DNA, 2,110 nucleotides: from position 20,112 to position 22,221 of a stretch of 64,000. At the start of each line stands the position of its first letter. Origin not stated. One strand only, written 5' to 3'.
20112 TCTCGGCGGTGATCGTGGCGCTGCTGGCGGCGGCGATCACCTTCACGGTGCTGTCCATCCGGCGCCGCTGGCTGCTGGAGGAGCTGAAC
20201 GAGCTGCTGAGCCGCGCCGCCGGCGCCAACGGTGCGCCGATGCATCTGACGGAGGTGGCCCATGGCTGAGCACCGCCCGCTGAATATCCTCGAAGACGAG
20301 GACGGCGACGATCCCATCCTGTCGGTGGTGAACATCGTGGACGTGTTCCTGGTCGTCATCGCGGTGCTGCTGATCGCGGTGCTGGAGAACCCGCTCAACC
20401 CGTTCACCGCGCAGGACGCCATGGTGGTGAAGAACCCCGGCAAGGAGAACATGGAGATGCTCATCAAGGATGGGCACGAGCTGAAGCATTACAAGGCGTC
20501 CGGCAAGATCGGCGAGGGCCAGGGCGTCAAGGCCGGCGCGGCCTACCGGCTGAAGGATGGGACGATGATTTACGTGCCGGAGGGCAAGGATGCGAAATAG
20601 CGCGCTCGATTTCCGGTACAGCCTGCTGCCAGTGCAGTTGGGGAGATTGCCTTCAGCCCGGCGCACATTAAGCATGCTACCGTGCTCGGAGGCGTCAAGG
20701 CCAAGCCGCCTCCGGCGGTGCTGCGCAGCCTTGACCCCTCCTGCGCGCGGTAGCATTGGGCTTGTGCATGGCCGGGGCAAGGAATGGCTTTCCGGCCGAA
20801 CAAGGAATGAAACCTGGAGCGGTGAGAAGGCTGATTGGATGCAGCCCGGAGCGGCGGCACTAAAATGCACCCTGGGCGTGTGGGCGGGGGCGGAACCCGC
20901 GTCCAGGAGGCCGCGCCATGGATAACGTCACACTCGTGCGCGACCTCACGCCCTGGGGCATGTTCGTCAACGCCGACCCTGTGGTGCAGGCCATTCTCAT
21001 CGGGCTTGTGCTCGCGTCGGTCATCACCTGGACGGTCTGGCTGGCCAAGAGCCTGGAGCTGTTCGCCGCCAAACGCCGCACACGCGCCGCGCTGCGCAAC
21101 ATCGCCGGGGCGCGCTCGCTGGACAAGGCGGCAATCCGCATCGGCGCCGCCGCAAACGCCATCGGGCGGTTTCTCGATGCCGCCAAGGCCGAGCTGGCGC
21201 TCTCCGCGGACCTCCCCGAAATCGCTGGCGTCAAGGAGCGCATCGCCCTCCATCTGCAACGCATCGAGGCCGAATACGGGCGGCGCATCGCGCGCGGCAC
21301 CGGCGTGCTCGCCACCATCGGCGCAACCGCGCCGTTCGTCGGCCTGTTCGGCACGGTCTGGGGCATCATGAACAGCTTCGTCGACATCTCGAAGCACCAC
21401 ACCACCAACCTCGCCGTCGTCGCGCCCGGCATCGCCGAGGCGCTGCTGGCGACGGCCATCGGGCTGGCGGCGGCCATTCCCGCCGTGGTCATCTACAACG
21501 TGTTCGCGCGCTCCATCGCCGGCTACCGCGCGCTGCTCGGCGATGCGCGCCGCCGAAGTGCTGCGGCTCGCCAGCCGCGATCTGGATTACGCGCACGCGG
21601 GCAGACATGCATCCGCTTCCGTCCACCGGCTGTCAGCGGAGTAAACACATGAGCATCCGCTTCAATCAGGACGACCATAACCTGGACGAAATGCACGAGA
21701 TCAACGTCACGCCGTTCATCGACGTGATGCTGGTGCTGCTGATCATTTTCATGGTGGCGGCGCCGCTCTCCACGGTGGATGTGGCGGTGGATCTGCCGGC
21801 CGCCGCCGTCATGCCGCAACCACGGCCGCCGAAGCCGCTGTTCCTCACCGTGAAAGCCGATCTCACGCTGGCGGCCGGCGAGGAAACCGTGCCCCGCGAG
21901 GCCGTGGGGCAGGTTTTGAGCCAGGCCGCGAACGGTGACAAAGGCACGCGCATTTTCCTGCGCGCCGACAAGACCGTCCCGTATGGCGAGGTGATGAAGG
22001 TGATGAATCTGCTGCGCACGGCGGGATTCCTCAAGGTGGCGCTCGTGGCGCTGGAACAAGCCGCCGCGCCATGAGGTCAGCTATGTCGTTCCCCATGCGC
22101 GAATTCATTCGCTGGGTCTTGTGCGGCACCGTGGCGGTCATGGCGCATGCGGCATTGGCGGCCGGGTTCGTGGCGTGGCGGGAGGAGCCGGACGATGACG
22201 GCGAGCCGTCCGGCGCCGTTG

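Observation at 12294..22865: Extracytoplasmic CobN-like chelatase operon with its own TonB-dependent receptor and a private ExbB-like/DUF2149 pair, next to exbB-exbD-tonB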

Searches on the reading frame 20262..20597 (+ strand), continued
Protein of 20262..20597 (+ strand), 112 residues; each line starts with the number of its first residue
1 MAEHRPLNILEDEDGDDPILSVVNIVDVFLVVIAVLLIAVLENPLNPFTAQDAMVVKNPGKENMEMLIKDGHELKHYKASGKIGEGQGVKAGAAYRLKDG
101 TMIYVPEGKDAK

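Call 69: find_homologous_proteins(query=window:20262-20597:+, max_evalue=0.001)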
Query window:20262-20597:+ (112 aa): 490 proteins with E <= 0.001 among 499 candidates; the best 120 are listed.
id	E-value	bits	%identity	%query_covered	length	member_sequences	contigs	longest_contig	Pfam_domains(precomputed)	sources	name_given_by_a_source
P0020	1.9e-62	226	96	100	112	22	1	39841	PF09919.15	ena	-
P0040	1.3e-60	220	92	100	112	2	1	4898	PF09919.15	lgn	-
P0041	7.2e-59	214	89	100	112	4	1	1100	PF09919.15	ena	-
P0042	4.9e-58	212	90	100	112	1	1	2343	PF09919.15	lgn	-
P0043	2.8e-57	209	88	100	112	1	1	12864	PF09919.15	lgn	-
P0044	5.4e-57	208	87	100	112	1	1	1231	PF09919.15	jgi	jgi:hypothetical protein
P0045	4.4e-55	202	83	100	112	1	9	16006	PF09919.15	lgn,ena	-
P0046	5.1e-54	199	82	97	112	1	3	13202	PF09919.15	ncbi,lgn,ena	-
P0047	1.4e-53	197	81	99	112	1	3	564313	PF09919.15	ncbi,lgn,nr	ncbi:MAG: DUF2149 domain-containing protein [Methylotenera sp.]|nr:DUF2149 domain-containing protein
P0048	1.4e-53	197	82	97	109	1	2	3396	PF09919.15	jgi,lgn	jgi:hypothetical protein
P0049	1.5e-53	197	79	99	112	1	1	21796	PF09919.15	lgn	-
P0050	1.8e-53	197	81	97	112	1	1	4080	PF09919.15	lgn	-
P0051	2.3e-53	197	81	100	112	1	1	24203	PF09919.15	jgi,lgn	-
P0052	5.5e-53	195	79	99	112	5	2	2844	PF09919.15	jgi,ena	-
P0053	1.7e-52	194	82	95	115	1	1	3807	PF09919.15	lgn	-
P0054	2.9e-52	193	78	99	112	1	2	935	PF09919.15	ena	-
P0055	3.9e-52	193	80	96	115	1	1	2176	PF09919.15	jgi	jgi:hypothetical protein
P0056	8.9e-52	192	79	96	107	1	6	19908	PF09919.15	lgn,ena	-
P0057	9.4e-52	191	80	96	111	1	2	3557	PF09919.15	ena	-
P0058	2.9e-51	190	79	100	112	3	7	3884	PF09919.15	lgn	-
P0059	3.4e-51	190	79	99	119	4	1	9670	PF09919.15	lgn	-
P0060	9.6e-51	188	81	96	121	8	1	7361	PF09919.15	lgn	-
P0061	1.5e-50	188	80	100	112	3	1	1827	PF09919.15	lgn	-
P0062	2.7e-50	187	79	96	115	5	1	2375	PF09919.15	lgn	-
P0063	4.0e-50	186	76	96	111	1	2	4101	PF09919.15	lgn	-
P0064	4.6e-50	186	79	97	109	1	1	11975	PF09919.15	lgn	-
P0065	6.4e-50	186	76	97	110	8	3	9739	PF09919.15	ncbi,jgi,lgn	jgi:hypothetical protein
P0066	1.1e-49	185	79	100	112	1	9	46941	PF09919.15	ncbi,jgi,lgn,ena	jgi:hypothetical protein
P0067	1.2e-49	185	77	96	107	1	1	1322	PF09919.15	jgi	jgi:hypothetical protein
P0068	1.9e-49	184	78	96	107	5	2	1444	PF09919.15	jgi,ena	-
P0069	2.5e-49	184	77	96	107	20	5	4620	PF09919.15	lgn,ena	-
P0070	4.4e-49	183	79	96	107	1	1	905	PF09919.15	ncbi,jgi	jgi:hypothetical protein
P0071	5.5e-49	183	77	96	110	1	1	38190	PF09919.15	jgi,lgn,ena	jgi:hypothetical protein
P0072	5.8e-49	182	79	96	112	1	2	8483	PF09919.15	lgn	-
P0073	7.6e-49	182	76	100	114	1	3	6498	PF09919.15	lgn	-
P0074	8.9e-49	182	76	100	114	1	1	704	PF09919.15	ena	-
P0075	1.0e-48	182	78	93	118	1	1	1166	PF09919.15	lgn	-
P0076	1.2e-48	181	76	96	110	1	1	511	PF09919.15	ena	-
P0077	1.5e-48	181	78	96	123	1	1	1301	PF09919.15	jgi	jgi:hypothetical protein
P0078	2.5e-48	180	73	100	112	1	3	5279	PF09919.15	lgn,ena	-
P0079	2.7e-48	180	75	99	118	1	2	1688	PF09919.15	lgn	-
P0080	4.6e-48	180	75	96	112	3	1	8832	PF09919.15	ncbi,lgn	-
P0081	6.7e-48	179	75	96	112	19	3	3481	PF09919.15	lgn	-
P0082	7.8e-48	179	79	96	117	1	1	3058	PF09919.15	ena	-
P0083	7.9e-48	179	76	96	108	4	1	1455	PF09919.15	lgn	-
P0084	8.3e-48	179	74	96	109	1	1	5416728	PF09919.15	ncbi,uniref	ncbi:DUF2149 domain-containing protein [Pseudorhodoferax sp.]|uniref:DUF2149 domain-containing prote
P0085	9.6e-48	179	77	84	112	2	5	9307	PF09919.15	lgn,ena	-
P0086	1.4e-47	178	80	88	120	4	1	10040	PF09919.15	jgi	jgi:hypothetical protein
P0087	1.7e-47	178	72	96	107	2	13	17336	PF09919.15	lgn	-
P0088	1.8e-47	178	76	96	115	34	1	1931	PF09919.15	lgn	-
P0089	1.8e-47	178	72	96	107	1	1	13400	PF09919.15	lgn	-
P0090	1.9e-47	178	80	88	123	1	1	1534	PF09919.15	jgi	jgi:hypothetical protein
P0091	2.0e-47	178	75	96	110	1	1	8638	PF09919.15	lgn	-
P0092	2.2e-47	177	75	96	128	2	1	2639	PF09919.15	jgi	jgi:hypothetical protein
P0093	3.3e-47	177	73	97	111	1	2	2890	PF09919.15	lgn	-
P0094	3.4e-47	177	75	96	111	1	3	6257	PF09919.15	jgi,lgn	jgi:hypothetical protein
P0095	3.4e-47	177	73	96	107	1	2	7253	PF09919.15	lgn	-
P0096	5.1e-47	176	79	88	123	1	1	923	PF09919.15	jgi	jgi:hypothetical protein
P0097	5.6e-47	176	73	96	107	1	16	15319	PF09919.15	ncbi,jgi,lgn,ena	jgi:hypothetical protein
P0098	5.6e-47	176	74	96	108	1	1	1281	PF09919.15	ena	-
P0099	5.6e-47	176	73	96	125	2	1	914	PF09919.15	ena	-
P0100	5.9e-47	176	73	96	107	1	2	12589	PF09919.15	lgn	-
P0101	6.6e-47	176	78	89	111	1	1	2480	PF09919.15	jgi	jgi:hypothetical protein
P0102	7.2e-47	176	76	96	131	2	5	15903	PF09919.15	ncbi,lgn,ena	-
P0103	8.0e-47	176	74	95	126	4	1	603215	PF09919.15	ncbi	ncbi:DUF2149 domain-containing protein [Noviherbaspirillum agri]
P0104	9.0e-47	175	72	98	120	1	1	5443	PF09919.15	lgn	-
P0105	1.0e-46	175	71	99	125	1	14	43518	PF09919.15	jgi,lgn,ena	jgi:hypothetical protein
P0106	1.1e-46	175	75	95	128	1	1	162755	PF09919.15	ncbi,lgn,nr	ncbi:MAG: DUF2149 domain-containing protein [Rhodoferax sp.]|nr:DUF2149 domain-containing protein [R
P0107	1.2e-46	175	71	100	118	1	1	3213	PF09919.15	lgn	-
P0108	1.3e-46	175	73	96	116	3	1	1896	PF09919.15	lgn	-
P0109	1.4e-46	175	76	96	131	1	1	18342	PF09919.15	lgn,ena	-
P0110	1.5e-46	175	73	98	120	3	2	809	PF09919.15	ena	-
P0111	1.5e-46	175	70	99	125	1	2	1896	PF09919.15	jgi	jgi:hypothetical protein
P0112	1.8e-46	174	75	95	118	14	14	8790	PF09919.15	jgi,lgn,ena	-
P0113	1.9e-46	174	79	89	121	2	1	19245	PF09919.15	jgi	jgi:hypothetical protein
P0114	1.9e-46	174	76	96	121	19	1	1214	PF09919.15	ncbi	-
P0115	1.9e-46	174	75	94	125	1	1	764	PF09919.15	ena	-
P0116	2.0e-46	174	71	99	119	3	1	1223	PF09919.15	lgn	-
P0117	3.0e-46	174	70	100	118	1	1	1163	PF09919.15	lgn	-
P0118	3.5e-46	174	75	95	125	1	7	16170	PF09919.15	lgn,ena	-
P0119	3.7e-46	173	73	93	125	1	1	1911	PF09919.15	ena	-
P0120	3.9e-46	173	71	100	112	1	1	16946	PF09919.15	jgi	jgi:hypothetical protein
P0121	4.0e-46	173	75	96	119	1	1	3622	PF09919.15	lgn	-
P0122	4.1e-46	173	73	96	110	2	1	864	PF09919.15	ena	-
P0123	4.3e-46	173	72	96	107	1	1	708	PF09919.15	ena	-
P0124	4.5e-46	173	74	96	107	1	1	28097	PF09919.15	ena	-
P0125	5.5e-46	173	72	96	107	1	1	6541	PF09919.15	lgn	-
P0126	5.5e-46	173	73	96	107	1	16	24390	PF09919.15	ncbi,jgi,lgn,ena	jgi:hypothetical protein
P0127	5.7e-46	173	72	96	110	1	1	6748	PF09919.15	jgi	-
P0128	6.1e-46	173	74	96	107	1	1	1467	PF09919.15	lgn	-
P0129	6.4e-46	173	75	93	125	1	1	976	PF09919.15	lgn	-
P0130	6.5e-46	173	73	96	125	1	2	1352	PF09919.15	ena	-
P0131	7.5e-46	172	74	96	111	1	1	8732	PF09919.15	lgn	-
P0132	8.0e-46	172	73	96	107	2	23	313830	PF09919.15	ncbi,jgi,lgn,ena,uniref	ncbi:DUF2149 domain-containing protein [Oryzomicrobium sp.]|uniref:DUF2149 domain-containing protein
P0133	8.3e-46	172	75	93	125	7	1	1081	PF09919.15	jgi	jgi:hypothetical protein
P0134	8.3e-46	172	71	100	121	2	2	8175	PF09919.15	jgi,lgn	jgi:hypothetical protein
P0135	8.6e-46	172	70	98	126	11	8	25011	PF09919.15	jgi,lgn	jgi:hypothetical protein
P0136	1.0e-45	172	70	98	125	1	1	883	PF09919.15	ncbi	-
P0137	1.1e-45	172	73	95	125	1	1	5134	PF09919.15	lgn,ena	-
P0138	1.2e-45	172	73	95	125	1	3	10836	PF09919.15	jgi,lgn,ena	-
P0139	1.2e-45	172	71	98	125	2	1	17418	PF09919.15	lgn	-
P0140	1.2e-45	172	78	96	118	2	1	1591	PF09919.15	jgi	jgi:hypothetical protein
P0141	1.2e-45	172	71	96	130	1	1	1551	PF09919.15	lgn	-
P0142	1.3e-45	172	72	99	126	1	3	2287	PF09919.15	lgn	-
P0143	1.3e-45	172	74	96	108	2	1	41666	PF09919.15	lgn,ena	-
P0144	1.4e-45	172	80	89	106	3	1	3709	PF09919.15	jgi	jgi:hypothetical protein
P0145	1.4e-45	172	73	93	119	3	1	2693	PF09919.15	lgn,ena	-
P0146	1.4e-45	172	74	95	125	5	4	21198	PF09919.15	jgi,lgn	jgi:hypothetical protein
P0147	1.6e-45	171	72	94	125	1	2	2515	PF09919.15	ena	-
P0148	1.7e-45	171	71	99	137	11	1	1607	PF09919.15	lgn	-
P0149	1.7e-45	171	78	79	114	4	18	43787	PF09919.15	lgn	-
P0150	1.9e-45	171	72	93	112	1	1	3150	PF09919.15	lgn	-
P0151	2.0e-45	171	71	96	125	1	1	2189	PF09919.15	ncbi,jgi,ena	jgi:hypothetical protein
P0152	2.0e-45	171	72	96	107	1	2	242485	PF09919.15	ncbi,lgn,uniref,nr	ncbi:DUF2149 domain-containing protein [Oryzomicrobium sp.]|uniref:DUF2149 domain-containing protein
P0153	2.0e-45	171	75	90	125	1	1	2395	PF09919.15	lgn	-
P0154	2.2e-45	171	71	96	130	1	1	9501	PF09919.15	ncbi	-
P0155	2.2e-45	171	72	96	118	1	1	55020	PF09919.15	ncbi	-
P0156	2.4e-45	171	75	94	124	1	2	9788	PF09919.15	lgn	-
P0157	2.5e-45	171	73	95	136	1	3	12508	PF09919.15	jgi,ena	jgi:hypothetical protein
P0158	2.6e-45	171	74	96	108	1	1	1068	PF09919.15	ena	-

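Call 79: predict_structure(alignment_id=A5)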
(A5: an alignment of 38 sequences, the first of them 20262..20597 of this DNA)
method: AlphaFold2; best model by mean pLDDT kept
length: 112 residues; sequences in the alignment: 38
mean_pLDDT: 55.9   pTM: 0.24
mean pLDDT of the five models: 55.9, 55.7, 55.3, 55.1, 54.9
residues with pLDDT >= 90: 0; 70-90: 15; 50-70: 55; < 50: 42
segments of 3 or more residues with pLDDT < 50: 1-4, 6-16, 45-47, 78-91, 109-112
pLDDT, mean of each block of 10 residues (from residue 1): 46 49 71 81 54 55 56 50 40 58 57 43
secondary structure, 60 per line:
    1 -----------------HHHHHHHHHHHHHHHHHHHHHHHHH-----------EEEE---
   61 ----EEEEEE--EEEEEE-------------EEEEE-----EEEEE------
elements in order: H18-42 E54-57 E65-70 E73-78 E92-96 E102-106

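Call 83: search_protein_families(library=ncbifam, proteins=[L084:1354-3582:+, L084:3593-8038:+, L084:8038-8559:+, L084:8960-9682:+, L084:851-1228:+], max_evalue=0.00001)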
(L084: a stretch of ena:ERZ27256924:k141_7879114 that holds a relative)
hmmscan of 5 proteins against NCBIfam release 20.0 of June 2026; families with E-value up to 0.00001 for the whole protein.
L084:1354-3582:+ (743 aa): 20 families
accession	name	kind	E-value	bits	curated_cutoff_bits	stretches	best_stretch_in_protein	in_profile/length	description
TIGR01783.1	TonB-siderophor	subfamily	1.6e-36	126.2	223.5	1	123-726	10-634/649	TonB-dependent siderophore receptor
NF041535.1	TonB_rec_PqqU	equivalog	1e-20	73.6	1200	1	180-328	93-244/676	TonB-dependent receptor PqqU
NF010010.0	PRK13483.1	equivalog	5.5e-20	70.9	927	2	429-711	362-637/660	ligand-gated channel protein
NF050067.1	TonBEntbctnRecCfrA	equivalog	2e-19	69.4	1200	1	433-730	386-681/698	TonB-dependent ferric enterobactin receptor CfrA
TIGR01779.1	TonB-B12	equivalog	1.9e-15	56.5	599.7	1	165-398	102-312/614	TonB-dependent vitamin B12 receptor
NF010038.0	PRK13513.1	equivalog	3e-15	55.8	942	2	188-219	135-166/659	ligand-gated channel protein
TIGR01786.1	TonB-hemlactrns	subfamily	1.1e-14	53.8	323.75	1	422-725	383-699/719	TonB-dependent hemoglobin/transferrin/lactoferrin family receptor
TIGR01785.1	TonB-hemin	subfamily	2.5e-13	49.4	316.85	1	182-722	93-665/677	TonB-dependent heme/hemoglobin receptor family protein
NF053590.1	TonB_dep_TOL0244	equivalog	1.4e-12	47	645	1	184-251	106-172/604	TOL_0244 family TonB-dependent receptor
NF041676.1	FecA_OM_dicitr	equivalog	1.4e-12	46.4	1100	1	165-680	195-701/773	TonB-dependent Fe(3+) dicitrate receptor FecA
NF010012.0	PRK13486.1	equivalog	9.4e-12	44.1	924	1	178-219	120-159/696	TonB-dependent receptor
NF007478.2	PRK10064.1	equivalog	2.7e-10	39.2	745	1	130-218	61-158/663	catecholate siderophore receptor CirA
NF049946.1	TonB_dep_CU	exception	4.9e-09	35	700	0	166-218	117-170/683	TonB-dependent receptor, CU motif-type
NF010011.0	PRK13484.1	equivalog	8.7e-09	34.2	1197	1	179-224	122-163/682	IreA family TonB-dependent siderophore receptor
NF007926.1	PRK10641.1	equivalog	1.4e-08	33.8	836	1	165-239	101-173/617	TonB-dependent vitamin B12 receptor BtuB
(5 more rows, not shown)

L084:3593-8038:+ (1482 aa): 9 families
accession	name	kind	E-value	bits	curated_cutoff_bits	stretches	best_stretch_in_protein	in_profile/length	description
NF004644.0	PRK05989.2-2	equivalog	0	1707.5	1248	1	5-1473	5-1285/1289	cobaltochelatase subunit CobN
NF004645.0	PRK05989.2-3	equivalog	2.2e-204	681.5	1619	1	437-1393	487-1457/1597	cobaltochelatase subunit CobN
TIGR02025.1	BchH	equivalog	6.2e-167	557.4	829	3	910-1377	820-1267/1271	magnesium chelatase subunit H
NF009140.0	PRK12493.1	equivalog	2.9e-155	519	1300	2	913-1377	864-1305/1313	magnesium chelatase subunit H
TIGR02257.1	cobalto_cobN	equivalog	1.3e-150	503.6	822.05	2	936-1372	813-1222/1226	cobaltochelatase subunit CobN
NF004646.0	PRK05989.2-4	equivalog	6.8e-135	451.1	1468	3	920-1374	802-1236/1277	cobaltochelatase subunit CobN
NF008973.0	PRK12321.1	equivalog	5.3e-133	445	1235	1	495-1360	347-1090/1105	cobaltochelatase subunit CobN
NF009942.0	PRK13405.1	equivalog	6.4e-133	444.7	1166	1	489-1377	406-1237/1245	magnesium chelatase subunit H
NF004643.0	PRK05989.2-1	equivalog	2.7e-105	353.4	1926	1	439-1375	250-1154/1184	cobaltochelatase subunit CobN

L084:8038-8559:+ (174 aa): 0 families

L084:8960-9682:+ (241 aa): 5 families
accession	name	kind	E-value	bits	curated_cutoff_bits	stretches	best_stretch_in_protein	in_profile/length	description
TIGR02797.1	exbB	equivalog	2.4e-89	298.7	206.2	1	11-220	1-211/211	tonB-system energizer ExbB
NF007722.0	PRK10414.1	equivalog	1e-78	264.2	402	1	6-230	6-232/244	tol-pal system-associated acyl-CoA thioesterase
TIGR02796.1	tolQ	equivalog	3e-46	157.9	221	1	13-216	3-212/216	protein TolQ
NF008066.0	PRK10801.1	equivalog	8.4e-24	84.3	403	1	13-201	7-200/230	Tol-Pal system protein TolQ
TIGR02805.1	exbB2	equivalog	9.8e-13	48.4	135.35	1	121-201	48-128/138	TonB-system energizer ExbB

L084:851-1228:+ (126 aa): 0 families

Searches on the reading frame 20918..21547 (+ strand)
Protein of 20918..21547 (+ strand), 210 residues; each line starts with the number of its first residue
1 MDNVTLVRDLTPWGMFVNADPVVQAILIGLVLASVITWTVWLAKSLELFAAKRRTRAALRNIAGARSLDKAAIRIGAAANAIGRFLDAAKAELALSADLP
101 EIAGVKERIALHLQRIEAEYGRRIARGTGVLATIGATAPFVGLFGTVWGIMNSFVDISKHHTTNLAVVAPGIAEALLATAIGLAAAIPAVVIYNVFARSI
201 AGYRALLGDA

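Call 95: search_protein_families(library=ncbifam, proteins=[window:20918-21547:+], max_evalue=0.001)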
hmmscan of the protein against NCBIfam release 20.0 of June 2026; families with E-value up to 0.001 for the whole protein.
window:20918-21547:+ (210 aa): 6 families
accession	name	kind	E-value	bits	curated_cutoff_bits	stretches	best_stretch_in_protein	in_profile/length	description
TIGR02797.1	exbB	equivalog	5.4e-90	300.8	206.2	1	12-210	2-201/211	tonB-system energizer ExbB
NF007722.0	PRK10414.1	equivalog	1.4e-76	257.2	402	1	2-209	2-211/244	tol-pal system-associated acyl-CoA thioesterase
TIGR02796.1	tolQ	equivalog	3.3e-48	164.3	221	1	13-203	3-199/216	protein TolQ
NF008066.0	PRK10801.1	equivalog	4e-24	85.4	403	1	15-200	9-199/230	Tol-Pal system protein TolQ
TIGR02805.1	exbB2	equivalog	7e-16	58.6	135.35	1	121-200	48-127/138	TonB-system energizer ExbB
NF006284.1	PRK08456.1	equivalog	4.4e-05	22.8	380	1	90-186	109-196/252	flagellar motor stator protein MotA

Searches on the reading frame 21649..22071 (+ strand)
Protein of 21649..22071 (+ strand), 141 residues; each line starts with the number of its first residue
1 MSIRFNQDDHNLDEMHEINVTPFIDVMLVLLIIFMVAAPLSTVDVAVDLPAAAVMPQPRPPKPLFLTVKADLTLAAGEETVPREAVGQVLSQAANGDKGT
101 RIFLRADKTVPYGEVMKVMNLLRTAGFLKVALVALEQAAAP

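Call 95: search_protein_families(library=ncbifam, proteins=[window:21649-22071:+], max_evalue=0.001)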
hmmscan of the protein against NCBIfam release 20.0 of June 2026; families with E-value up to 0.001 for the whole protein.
window:21649-22071:+ (141 aa): 5 families
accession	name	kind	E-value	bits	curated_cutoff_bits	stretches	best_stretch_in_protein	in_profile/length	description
NF008429.0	PRK11267.1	equivalog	5.1e-58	195.1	216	1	1-140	1-140/141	TonB system transport protein ExbD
TIGR02803.1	ExbD_1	equivalog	4.3e-57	191.5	152.95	1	15-136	1-122/122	TonB system transport protein ExbD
TIGR02801.1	tolR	equivalog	6.7e-34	117.3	127.3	1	15-134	2-128/129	protein TolR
NF008248.0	PRK11024.1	equivalog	9e-19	68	162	1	15-133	13-138/142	colicin uptake protein TolR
TIGR02804.1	ExbD_2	equivalog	2.9e-13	50.3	123.45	1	16-134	2-119/121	TonB system transport protein ExbD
